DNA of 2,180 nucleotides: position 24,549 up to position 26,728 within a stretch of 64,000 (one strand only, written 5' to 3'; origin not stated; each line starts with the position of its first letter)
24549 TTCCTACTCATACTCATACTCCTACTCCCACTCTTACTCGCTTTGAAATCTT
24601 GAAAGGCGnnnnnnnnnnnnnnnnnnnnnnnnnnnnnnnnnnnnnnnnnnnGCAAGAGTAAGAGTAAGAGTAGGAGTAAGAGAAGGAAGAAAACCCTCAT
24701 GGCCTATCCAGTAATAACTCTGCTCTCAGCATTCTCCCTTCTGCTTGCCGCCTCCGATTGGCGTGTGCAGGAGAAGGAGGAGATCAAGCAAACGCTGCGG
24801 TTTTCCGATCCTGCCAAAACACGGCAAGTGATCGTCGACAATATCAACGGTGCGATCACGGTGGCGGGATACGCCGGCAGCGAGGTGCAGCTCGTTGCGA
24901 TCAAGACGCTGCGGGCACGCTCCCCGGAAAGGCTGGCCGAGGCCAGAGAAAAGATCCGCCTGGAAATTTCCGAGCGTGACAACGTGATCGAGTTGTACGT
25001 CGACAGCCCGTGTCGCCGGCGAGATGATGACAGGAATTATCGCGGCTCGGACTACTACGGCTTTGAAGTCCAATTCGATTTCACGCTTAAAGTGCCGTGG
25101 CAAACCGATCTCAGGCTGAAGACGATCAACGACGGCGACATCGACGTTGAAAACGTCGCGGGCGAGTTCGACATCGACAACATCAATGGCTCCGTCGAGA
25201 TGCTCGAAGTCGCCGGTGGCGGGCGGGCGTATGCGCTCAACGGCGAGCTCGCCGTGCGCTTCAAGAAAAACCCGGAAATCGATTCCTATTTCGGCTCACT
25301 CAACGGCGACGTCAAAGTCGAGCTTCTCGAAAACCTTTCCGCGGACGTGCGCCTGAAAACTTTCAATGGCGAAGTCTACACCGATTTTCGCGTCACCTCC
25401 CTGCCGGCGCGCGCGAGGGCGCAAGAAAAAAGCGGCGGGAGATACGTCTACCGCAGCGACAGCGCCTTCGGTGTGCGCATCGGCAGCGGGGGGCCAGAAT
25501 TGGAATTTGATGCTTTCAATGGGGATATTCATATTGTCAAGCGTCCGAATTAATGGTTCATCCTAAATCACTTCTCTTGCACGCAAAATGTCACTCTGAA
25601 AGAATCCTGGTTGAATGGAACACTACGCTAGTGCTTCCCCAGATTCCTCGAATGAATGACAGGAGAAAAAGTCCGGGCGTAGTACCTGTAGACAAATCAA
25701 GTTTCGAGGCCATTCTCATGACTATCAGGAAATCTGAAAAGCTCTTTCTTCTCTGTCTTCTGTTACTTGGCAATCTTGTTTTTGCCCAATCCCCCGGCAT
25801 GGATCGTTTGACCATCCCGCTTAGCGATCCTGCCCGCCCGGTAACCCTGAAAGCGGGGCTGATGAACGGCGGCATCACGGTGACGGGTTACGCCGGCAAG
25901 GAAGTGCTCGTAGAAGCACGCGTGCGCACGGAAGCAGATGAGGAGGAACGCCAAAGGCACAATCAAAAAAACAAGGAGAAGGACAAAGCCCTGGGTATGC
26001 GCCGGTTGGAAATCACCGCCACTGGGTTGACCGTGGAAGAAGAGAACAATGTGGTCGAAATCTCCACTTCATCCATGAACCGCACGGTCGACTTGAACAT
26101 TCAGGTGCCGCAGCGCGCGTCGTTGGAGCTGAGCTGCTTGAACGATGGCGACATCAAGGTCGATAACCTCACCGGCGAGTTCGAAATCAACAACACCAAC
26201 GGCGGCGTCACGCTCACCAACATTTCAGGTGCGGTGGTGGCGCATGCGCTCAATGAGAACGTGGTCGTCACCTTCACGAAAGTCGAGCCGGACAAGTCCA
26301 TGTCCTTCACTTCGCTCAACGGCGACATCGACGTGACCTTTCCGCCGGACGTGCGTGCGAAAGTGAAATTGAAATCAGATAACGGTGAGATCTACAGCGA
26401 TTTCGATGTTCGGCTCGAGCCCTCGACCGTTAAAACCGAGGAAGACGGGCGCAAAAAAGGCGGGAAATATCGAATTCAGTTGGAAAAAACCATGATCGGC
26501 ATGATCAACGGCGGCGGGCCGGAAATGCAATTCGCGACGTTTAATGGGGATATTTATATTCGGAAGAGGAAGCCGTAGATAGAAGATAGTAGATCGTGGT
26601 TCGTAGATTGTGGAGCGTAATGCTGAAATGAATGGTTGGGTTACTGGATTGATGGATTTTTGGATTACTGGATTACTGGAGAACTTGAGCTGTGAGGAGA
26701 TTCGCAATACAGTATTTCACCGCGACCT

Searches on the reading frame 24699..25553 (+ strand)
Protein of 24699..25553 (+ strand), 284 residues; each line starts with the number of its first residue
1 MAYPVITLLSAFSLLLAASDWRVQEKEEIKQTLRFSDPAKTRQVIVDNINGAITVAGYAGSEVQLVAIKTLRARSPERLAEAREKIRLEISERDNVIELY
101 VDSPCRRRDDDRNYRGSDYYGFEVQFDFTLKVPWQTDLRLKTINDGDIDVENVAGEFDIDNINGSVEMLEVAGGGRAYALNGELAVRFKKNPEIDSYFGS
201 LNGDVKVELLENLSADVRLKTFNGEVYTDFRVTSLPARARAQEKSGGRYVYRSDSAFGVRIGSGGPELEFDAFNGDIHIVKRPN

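Call 32: search_protein_families(library=pfam, proteins=[window:24699-25553:+], max_evalue=0.0001)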
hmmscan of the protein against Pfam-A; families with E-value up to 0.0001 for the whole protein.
window:24699-25553:+ (284 aa): 0 families

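Call 34: search_protein_families(library=ncbifam, proteins=[window:24699-25553:+], max_evalue=0.001)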
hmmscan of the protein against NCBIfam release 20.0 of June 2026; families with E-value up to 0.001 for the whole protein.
window:24699-25553:+ (284 aa): 1 family
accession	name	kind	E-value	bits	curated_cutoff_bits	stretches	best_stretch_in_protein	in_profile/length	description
NF038025.1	dapto_LiaX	exception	0.00066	18.5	350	0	146-227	384-466/512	daptomycin-sensing surface protein LiaX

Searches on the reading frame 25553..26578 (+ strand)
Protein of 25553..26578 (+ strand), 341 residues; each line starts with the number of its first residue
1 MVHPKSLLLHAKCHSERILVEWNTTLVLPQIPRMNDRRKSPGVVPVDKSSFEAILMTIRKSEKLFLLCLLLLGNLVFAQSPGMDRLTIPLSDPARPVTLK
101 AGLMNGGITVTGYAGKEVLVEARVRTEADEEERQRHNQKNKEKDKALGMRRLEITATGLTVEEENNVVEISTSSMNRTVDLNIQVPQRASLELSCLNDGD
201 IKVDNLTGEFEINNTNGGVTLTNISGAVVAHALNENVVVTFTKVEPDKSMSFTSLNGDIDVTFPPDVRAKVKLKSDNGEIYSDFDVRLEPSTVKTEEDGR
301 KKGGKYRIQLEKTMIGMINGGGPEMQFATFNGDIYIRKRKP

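Call 32: search_protein_families(library=pfam, proteins=[window:25553-26578:+], max_evalue=0.0001)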
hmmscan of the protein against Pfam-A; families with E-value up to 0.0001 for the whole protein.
window:25553-26578:+ (341 aa): 1 family
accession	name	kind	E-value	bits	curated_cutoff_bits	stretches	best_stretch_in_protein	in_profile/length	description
PF13349.12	DUF4097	-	5.6e-09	36.2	22.9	1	196-309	124-236/247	Toastrack DUF4097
